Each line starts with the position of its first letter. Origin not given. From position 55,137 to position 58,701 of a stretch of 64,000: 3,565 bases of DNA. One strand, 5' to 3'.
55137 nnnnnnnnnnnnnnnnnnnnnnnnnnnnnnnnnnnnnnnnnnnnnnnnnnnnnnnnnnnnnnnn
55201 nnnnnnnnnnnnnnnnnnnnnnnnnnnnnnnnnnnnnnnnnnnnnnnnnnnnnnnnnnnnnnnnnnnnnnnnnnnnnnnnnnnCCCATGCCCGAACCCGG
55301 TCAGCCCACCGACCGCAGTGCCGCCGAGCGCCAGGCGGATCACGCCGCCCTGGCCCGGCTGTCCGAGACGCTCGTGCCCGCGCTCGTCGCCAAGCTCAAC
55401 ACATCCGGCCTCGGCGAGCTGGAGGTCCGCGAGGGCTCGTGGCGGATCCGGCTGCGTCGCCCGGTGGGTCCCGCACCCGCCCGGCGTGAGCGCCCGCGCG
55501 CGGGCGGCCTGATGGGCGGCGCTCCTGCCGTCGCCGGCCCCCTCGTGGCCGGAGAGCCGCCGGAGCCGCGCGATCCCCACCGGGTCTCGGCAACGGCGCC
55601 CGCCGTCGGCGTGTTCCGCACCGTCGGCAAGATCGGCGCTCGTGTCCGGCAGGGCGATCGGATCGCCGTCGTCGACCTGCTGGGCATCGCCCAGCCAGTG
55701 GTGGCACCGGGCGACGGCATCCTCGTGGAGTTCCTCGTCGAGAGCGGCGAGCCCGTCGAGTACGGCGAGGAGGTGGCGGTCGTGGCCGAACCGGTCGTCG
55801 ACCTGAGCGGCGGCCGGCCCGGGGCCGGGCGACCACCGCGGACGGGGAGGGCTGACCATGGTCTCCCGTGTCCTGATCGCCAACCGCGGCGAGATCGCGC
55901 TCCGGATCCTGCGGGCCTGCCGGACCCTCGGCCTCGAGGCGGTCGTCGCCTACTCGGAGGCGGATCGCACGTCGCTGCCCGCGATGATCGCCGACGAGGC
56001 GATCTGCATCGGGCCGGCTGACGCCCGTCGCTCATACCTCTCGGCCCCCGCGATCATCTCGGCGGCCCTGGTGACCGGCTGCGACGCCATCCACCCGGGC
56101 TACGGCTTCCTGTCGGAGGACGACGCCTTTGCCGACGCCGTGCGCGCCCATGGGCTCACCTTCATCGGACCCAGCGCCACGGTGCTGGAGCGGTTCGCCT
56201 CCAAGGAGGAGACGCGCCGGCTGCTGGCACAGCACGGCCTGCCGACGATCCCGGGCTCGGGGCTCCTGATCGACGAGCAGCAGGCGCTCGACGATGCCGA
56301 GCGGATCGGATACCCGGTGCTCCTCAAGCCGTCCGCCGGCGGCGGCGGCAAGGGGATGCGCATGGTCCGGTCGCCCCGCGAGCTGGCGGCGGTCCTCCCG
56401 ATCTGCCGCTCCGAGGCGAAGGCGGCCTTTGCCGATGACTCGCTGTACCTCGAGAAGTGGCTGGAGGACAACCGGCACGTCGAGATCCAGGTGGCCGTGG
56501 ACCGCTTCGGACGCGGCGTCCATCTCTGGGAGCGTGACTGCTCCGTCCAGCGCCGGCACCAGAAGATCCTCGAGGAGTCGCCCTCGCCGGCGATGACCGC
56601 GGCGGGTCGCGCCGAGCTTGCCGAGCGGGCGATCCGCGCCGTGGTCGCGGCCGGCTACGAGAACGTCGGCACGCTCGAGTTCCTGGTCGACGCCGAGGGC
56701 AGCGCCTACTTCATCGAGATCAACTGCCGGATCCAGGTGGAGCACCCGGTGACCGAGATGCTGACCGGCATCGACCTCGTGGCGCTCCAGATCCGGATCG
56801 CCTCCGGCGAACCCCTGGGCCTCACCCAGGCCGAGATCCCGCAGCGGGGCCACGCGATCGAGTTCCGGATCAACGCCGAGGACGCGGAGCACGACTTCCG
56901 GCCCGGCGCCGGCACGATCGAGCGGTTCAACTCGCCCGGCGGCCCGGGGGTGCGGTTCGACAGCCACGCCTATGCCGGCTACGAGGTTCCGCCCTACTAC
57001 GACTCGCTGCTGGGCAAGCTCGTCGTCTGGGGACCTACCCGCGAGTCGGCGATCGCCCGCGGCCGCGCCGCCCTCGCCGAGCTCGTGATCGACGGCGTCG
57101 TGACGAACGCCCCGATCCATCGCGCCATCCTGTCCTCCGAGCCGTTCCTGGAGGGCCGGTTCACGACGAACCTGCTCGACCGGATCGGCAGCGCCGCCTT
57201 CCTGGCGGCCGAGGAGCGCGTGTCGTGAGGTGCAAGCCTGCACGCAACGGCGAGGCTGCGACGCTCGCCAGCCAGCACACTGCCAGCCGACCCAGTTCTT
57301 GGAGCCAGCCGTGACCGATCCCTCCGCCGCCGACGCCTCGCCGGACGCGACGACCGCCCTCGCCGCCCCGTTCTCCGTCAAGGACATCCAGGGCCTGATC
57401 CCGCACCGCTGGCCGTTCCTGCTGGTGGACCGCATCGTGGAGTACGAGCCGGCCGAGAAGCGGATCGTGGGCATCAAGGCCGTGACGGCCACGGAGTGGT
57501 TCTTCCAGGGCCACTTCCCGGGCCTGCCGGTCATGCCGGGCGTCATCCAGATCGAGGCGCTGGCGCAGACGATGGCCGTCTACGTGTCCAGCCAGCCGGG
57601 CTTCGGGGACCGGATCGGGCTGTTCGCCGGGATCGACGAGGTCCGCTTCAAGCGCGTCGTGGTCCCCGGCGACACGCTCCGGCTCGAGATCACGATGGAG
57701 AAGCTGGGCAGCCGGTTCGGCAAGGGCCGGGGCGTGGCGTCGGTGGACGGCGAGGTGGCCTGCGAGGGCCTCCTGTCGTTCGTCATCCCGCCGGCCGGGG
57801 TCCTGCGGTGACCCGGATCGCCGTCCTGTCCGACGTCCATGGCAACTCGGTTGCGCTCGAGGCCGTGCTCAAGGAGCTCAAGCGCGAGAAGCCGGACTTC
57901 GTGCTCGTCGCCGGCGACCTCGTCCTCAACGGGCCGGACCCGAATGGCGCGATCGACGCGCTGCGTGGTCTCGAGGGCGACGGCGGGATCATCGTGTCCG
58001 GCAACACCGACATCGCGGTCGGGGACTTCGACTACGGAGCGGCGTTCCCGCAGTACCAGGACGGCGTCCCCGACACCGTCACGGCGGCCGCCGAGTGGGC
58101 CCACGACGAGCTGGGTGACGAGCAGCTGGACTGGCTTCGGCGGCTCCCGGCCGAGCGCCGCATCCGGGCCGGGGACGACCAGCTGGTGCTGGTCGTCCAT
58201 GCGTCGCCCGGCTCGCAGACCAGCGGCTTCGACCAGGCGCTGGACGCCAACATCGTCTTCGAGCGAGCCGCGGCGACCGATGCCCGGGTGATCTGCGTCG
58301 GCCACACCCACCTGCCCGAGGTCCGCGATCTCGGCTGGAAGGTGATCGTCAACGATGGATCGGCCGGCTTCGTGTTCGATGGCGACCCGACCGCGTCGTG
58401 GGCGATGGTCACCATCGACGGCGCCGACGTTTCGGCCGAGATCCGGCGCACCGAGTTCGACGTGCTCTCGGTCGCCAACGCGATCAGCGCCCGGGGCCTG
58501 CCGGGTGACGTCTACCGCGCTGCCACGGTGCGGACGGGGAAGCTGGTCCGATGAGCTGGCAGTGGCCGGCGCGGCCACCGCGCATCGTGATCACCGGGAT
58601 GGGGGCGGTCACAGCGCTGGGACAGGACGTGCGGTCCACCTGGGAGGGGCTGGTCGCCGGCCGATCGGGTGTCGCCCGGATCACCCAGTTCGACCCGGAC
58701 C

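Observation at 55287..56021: Lysine-less BCCP paralogue between accA and accC, with a canonical accB 4 kb downstream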

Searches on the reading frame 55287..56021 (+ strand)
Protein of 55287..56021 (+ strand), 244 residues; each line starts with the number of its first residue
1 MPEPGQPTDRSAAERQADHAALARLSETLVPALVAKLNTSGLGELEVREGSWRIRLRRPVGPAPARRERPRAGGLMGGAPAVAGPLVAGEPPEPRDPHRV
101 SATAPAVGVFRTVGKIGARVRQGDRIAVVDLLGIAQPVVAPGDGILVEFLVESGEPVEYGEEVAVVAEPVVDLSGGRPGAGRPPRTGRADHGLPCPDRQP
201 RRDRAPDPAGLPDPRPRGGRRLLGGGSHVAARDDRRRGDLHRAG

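Call 3: search_protein_families(library=pfam, proteins=[window:55287-56021:+], max_evalue=1)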
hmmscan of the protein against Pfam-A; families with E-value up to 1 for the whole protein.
window:55287-56021:+ (244 aa): 1 family
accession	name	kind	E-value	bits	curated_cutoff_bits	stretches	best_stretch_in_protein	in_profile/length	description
PF00364.28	Biotin_lipoyl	-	7.2e-05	23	22.1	1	104-165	5-72/73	Biotin-requiring enzyme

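Call 4: search_protein_families(library=ncbifam, proteins=[window:55287-56021:+], max_evalue=1)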
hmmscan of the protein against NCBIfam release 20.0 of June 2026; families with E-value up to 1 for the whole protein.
window:55287-56021:+ (244 aa): 16 families
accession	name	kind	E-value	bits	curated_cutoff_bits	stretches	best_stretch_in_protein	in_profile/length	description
TIGR00531.1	BCCP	equivalog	4.4e-07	30.5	115.2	1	32-166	8-154/156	acetyl-CoA carboxylase biotin carboxyl carrier protein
NF006761.0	PRK09282.1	domain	2e-05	23.3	402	1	97-166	519-589/591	pyruvate carboxylase subunit B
NF005457.0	PRK07051.1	equivalog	7.6e-05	22.8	87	1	116-167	28-79/80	acetyl-CoA carboxylase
NF011457.0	PRK14875.1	equivalog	9.9e-05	21.5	307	1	115-169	26-80/372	acetoin dehydrogenase dihydrolipoyllysine-residue acetyltransferase subunit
NF004547.1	PRK05889.1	equivalog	0.00017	21.7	75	1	109-166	13-70/71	biotin/lipoyl-binding carrier protein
NF004173.0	PRK05641.1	equivalog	0.00081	20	199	1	80-162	67-148/153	putative acetyl-CoA carboxylase biotin carboxyl carrier protein subunit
TIGR02712.1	urea_carbox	equivalog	0.0016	16.2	1303.85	1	107-166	1141-1200/1201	urea carboxylase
TIGR01235.1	pyruv_carbox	equivalog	0.0022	15.6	1114.45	1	93-162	1070-1138/1143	pyruvate carboxylase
NF009554.0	PRK12999.1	equivalog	0.0042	14.9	965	1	93-166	1073-1145/1147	pyruvate carboxylase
NF010643.0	PRK14040.1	subfamily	0.0061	15.1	892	1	98-164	525-592/595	oxaloacetate decarboxylase subunit alpha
TIGR03309.1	matur_yqeB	equivalog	0.0069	15.9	220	1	102-164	167-224/256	selenium-dependent molybdenum cofactor biosynthesis protein YqeB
TIGR01108.1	oadA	equivalog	0.016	13.7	756.5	1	103-161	521-580/582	sodium-extruding oxaloacetate decarboxylase subunit alpha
TIGR03794.1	NHLM_micro_HlyD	equivalog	0.032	13.1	156.2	1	129-171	52-94/421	NHLP bacteriocin system secretion protein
TIGR01347.1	sucB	equivalog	0.036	13.3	378.65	1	114-168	22-76/404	dihydrolipoyllysine-residue succinyltransferase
NF006079.0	PRK08225.1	equivalog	0.05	13.6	95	1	107-162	10-65/70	acetyl-CoA carboxylase biotin carboxyl carrier protein subunit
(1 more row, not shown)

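Call 5: find_homologous_proteins(query=window:55287-56021:+, max_evalue=0.001)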
Query window:55287-56021:+ (244 aa): 606 proteins with E <= 0.001 among 8000 candidates; the best 120 are listed.
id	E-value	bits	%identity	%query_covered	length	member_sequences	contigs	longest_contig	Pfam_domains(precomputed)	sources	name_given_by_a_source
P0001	1.4e-93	331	92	74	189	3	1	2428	-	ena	-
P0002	1.2e-86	309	87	70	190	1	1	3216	-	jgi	jgi:acetyl-CoA carboxylase biotin carboxyl carrier protein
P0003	8.1e-86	306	83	77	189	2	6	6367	PF00364.29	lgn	-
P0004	3.6e-85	304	88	66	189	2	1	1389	-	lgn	-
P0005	2.3e-83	298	82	74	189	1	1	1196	-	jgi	jgi:acetyl-CoA carboxylase biotin carboxyl carrier protein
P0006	5.1e-82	294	84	66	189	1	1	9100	-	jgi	jgi:acetyl-CoA carboxylase biotin carboxyl carrier protein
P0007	8.6e-80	286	81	74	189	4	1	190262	-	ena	-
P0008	4.9e-66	241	72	66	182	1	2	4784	PF00364.29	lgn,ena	-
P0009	5.2e-65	238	70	72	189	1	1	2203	-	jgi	jgi:acetyl-CoA carboxylase biotin carboxyl carrier protein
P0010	9.9e-63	230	69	67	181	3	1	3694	PF00364.29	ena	-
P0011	1.2e-62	230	67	70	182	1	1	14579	PF00364.29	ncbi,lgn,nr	ncbi:MAG TPA: biotin/lipoyl-containing protein [Candidatus Limnocylindrales bacterium]|nr:biotin/lip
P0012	2.0e-62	229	69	70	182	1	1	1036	PF00364.29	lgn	-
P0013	3.6e-62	229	67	70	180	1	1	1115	PF00364.29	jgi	jgi:acetyl-CoA carboxylase biotin carboxyl carrier protein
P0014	9.9e-62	227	70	70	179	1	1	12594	-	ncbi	-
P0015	1.1e-61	227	65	74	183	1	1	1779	PF00364.29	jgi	jgi:acetyl-CoA carboxylase biotin carboxyl carrier protein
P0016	1.4e-61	227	71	70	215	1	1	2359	PF00364.29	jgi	jgi:acetyl-CoA carboxylase biotin carboxyl carrier protein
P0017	1.4e-61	227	66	70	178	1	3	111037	PF00364.29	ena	-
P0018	2.2e-61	226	66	70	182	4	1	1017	PF00364.29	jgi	jgi:acetyl-CoA carboxylase biotin carboxyl carrier protein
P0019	3.0e-61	225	68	66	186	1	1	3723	PF00364.29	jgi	jgi:acetyl-CoA carboxylase biotin carboxyl carrier protein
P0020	3.2e-61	225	70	70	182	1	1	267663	PF00364.29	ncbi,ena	-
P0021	6.1e-61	224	67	67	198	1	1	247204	PF00364.29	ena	-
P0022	2.9e-60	222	67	73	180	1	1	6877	PF00364.29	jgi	jgi:acetyl-CoA carboxylase biotin carboxyl carrier protein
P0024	3.4e-60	222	69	70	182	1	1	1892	PF00364.29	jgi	jgi:acetyl-CoA carboxylase biotin carboxyl carrier protein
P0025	4.0e-60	222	69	66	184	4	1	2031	PF00364.29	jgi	jgi:acetyl-CoA carboxylase biotin carboxyl carrier protein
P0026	4.4e-60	222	71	69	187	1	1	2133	PF00364.29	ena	-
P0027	7.5e-60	221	66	70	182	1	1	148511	PF00364.29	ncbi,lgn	-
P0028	1.2e-59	220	69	67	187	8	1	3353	PF00364.29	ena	-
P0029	2.6e-59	219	70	69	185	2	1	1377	PF00364.29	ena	-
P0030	2.7e-59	219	69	70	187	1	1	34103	PF00364.29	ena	-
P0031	3.4e-59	219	62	70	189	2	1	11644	PF00364.29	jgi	jgi:acetyl-CoA carboxylase biotin carboxyl carrier protein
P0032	6.4e-59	218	71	69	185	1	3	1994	PF00364.29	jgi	jgi:acetyl-CoA carboxylase biotin carboxyl carrier protein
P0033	8.4e-59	217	68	67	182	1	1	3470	PF00364.29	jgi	jgi:acetyl-CoA carboxylase biotin carboxyl carrier protein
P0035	1.2e-58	217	68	70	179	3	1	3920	PF00364.29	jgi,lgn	-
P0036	1.2e-58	217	65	67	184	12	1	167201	PF00364.29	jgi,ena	-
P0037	1.6e-58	217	65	69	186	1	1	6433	PF00364.29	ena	-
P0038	1.8e-58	216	64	67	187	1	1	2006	PF00364.29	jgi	jgi:acetyl-CoA carboxylase biotin carboxyl carrier protein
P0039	2.3e-58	216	65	70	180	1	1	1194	PF00364.29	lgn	-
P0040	3.8e-58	215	65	70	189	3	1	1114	PF00364.29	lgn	-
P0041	4.1e-58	215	67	70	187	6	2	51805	PF00364.29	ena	-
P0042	5.2e-58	215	68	74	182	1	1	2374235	PF00364.29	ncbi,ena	-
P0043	5.8e-58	215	64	70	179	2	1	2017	PF25973.1,PF00364.29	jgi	jgi:acetyl-CoA carboxylase biotin carboxyl carrier protein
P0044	6.5e-58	215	66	70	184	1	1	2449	PF00364.29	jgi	jgi:acetyl-CoA carboxylase biotin carboxyl carrier protein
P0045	7.0e-58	214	69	69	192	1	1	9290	PF00364.29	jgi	jgi:acetyl-CoA carboxylase biotin carboxyl carrier protein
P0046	7.1e-58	214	67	67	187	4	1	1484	PF00364.29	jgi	jgi:acetyl-CoA carboxylase biotin carboxyl carrier protein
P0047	7.2e-58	214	67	71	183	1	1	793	PF00364.29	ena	-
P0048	8.5e-58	214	69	70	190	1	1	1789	PF00364.29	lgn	-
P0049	1.0e-57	214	63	70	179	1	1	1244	PF00364.29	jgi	jgi:acetyl-CoA carboxylase biotin carboxyl carrier protein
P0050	1.2e-57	214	68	70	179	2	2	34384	PF00364.29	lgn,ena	-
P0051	1.6e-57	213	67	70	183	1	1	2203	PF00364.29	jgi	jgi:acetyl-CoA carboxylase biotin carboxyl carrier protein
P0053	4.7e-57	212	66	69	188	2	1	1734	PF00364.29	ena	-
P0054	5.0e-57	212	65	69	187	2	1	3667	PF25973.1,PF00364.29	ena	-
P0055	5.4e-57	212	69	69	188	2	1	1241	PF00364.29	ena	-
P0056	7.1e-57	211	63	67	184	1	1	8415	PF00364.29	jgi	jgi:acetyl-CoA carboxylase biotin carboxyl carrier protein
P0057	7.3e-57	211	64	67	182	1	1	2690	PF00364.29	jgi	jgi:acetyl-CoA carboxylase biotin carboxyl carrier protein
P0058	1.7e-56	210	65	70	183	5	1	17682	PF00364.29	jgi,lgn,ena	-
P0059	1.8e-56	210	69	69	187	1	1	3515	PF00364.29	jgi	jgi:acetyl-CoA carboxylase biotin carboxyl carrier protein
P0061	1.8e-55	207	66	70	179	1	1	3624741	PF00364.29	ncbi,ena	-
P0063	2.0e-52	197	62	69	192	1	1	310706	PF00364.29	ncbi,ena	-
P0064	2.5e-52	196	61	72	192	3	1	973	PF00364.29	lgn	-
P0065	4.7e-52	195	64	69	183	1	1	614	PF25973.1,PF00364.29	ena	-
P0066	2.5e-51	193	63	68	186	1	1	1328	PF00364.29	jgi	jgi:biotin carboxyl carrier protein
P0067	3.0e-51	193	59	75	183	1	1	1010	PF00364.29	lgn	-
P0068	4.2e-51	192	61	69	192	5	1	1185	PF00364.29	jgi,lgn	jgi:biotin carboxyl carrier protein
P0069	5.4e-51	192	61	68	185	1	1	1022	PF25973.1,PF00364.29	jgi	jgi:biotin carboxyl carrier protein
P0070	7.6e-51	191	63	70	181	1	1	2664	PF00364.29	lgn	-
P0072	2.3e-50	190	62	70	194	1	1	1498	PF00364.29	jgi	jgi:acetyl-CoA carboxylase biotin carboxyl carrier protein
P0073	3.0e-50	189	64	68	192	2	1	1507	PF00364.29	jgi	-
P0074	4.0e-50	189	62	68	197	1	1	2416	PF00364.29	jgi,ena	-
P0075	4.1e-50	189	63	68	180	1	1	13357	PF25973.1,PF00364.29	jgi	jgi:biotin carboxyl carrier protein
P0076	5.1e-50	189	60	69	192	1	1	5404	PF00364.29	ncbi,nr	ncbi:MAG: hypothetical protein MUQ32_13145 [Chloroflexi bacterium]|nr:hypothetical protein [Chlorofl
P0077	7.8e-50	188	58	74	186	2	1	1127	PF00364.29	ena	-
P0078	9.8e-50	188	62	69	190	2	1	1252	PF00364.29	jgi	jgi:biotin carboxyl carrier protein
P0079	1.1e-49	188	62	68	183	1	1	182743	PF00364.29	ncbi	-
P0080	1.2e-49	188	61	70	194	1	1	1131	PF00364.29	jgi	jgi:biotin carboxyl carrier protein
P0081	1.4e-49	187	58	72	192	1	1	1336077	PF00364.29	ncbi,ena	-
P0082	2.2e-49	187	62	69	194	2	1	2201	PF00364.29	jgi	jgi:biotin carboxyl carrier protein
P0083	2.4e-49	187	60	69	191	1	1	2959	PF00364.29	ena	-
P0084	2.5e-49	186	62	68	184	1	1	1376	PF25973.1,PF00364.29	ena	-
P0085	2.8e-49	186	61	68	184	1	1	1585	PF00364.29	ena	-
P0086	4.4e-49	186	63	68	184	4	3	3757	PF25973.1,PF00364.29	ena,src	-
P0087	7.2e-49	185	62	69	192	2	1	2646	PF00364.29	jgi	jgi:acetyl-CoA carboxylase biotin carboxyl carrier protein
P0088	7.2e-49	185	61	68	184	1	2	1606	PF25973.1,PF00364.29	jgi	jgi:acetyl-CoA carboxylase biotin carboxyl carrier protein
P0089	7.5e-49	185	61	69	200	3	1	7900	PF00364.29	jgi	-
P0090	7.6e-49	185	62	70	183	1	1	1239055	PF00364.29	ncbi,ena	-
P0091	8.0e-49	185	62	68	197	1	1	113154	PF00364.29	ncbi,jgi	ncbi:MAG TPA: biotin/lipoyl-containing protein [Candidatus Limnocylindrales bacterium]|jgi:biotin ca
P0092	8.1e-49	185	63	68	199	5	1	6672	PF00364.29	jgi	jgi:acetyl-CoA carboxylase biotin carboxyl carrier protein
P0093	8.3e-49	185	60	69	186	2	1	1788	PF00364.29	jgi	jgi:acetyl-CoA carboxylase biotin carboxyl carrier protein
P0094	8.7e-49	185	59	68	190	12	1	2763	PF00364.29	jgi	jgi:acetyl-CoA carboxylase biotin carboxyl carrier protein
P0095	9.7e-49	185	62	70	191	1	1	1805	PF00364.29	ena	-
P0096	1.2e-48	184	63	68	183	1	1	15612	PF00364.29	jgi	jgi:acetyl-CoA carboxylase biotin carboxyl carrier protein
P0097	1.4e-48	184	62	68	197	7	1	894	PF00364.29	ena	-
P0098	1.6e-48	184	59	68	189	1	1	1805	PF00364.29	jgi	jgi:biotin carboxyl carrier protein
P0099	1.8e-48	184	64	68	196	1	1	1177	PF00364.29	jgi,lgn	jgi:biotin carboxyl carrier protein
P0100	2.1e-48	183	62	68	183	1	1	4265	PF25973.1,PF00364.29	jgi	jgi:acetyl-CoA carboxylase biotin carboxyl carrier protein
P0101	2.3e-48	183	62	68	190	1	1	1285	PF00364.29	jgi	jgi:acetyl-CoA carboxylase biotin carboxyl carrier protein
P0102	2.3e-48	183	60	74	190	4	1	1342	PF25973.1,PF00364.29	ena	-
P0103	2.5e-48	183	62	64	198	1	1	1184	PF00364.29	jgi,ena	-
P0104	2.7e-48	183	60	68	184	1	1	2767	PF25973.1,PF00364.29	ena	-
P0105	3.7e-48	183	61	68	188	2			PF00364.29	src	-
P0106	3.9e-48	183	60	69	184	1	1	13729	PF00364.29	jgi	-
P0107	4.7e-48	182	60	68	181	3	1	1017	PF00364.29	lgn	-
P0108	5.7e-48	182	61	66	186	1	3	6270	PF00364.29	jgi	jgi:acetyl-CoA carboxylase biotin carboxyl carrier protein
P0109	5.8e-48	182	57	69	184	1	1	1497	PF25973.1,PF00364.29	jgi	-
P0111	6.5e-48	182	61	73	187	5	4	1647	PF00364.29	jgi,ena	-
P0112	7.1e-48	182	58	74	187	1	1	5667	PF00364.29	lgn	-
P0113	7.8e-48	182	59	69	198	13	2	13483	PF00364.29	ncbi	-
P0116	9.5e-48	181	59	68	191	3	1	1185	PF00364.29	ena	-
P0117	9.7e-48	181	62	68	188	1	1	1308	PF00364.29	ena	-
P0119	1.5e-47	181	58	69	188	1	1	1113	PF00364.29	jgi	jgi:acetyl-CoA carboxylase biotin carboxyl carrier protein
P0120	1.6e-47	181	59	66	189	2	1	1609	PF00364.29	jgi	jgi:acetyl-CoA carboxylase biotin carboxyl carrier protein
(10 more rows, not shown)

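Call 44: find_encoding_contigs(protein=P0001, flank=3000, max_places=3)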
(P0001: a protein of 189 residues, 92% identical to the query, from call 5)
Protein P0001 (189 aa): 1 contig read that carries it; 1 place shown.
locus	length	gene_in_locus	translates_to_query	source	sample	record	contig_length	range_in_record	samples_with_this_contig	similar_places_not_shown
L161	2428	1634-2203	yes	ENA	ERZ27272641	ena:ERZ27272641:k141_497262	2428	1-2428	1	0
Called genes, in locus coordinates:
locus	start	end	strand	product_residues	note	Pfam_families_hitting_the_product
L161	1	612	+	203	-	?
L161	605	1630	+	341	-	PF01039:Carboxyl_trans, PF03255:ACCA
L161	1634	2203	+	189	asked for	-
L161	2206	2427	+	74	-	?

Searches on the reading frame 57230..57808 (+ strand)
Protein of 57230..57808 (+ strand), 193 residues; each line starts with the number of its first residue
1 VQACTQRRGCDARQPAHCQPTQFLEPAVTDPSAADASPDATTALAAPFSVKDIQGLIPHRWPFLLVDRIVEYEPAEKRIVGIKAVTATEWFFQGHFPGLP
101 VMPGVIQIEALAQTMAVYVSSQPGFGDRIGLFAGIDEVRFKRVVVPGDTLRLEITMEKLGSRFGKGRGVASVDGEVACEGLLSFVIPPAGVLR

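Call 63: search_protein_families(library=pfam, proteins=[window:57230-57808:+], max_evalue=0.001)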
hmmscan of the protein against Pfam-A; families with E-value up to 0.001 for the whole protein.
window:57230-57808:+ (193 aa): 3 families
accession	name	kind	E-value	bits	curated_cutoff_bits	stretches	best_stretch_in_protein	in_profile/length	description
PF07977.19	FabA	-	7e-32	110.4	23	1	57-179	1-136/138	FabA-like domain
PF22818.2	ApeI-like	-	9.3e-06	26.3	28.5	1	85-158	22-88/119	ApeI dehydratase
PF01575.25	MaoC_dehydratas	-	0.00068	19.7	27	0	125-165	70-110/123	MaoC like domain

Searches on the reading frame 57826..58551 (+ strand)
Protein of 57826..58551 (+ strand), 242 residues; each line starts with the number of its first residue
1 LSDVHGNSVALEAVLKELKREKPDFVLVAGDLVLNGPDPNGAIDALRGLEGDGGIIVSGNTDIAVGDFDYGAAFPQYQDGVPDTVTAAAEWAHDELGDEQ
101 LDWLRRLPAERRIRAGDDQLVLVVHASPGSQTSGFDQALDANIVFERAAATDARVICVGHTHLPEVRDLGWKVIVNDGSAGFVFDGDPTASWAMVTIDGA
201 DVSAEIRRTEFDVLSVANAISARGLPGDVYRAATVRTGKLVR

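Call 63: search_protein_families(library=pfam, proteins=[window:57826-58551:+], max_evalue=0.001)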
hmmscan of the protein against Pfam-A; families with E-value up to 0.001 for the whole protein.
window:57826-58551:+ (242 aa): 2 families
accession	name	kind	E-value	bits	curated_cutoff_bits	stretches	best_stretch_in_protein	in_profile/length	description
PF12850.12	Metallophos_2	-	1.4e-19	71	27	1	1-198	6-152/154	Calcineurin-like phosphoesterase superfamily domain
PF00149.33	Metallophos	-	3.3e-14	54.2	21.5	1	1-163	6-190/191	Calcineurin-like phosphoesterase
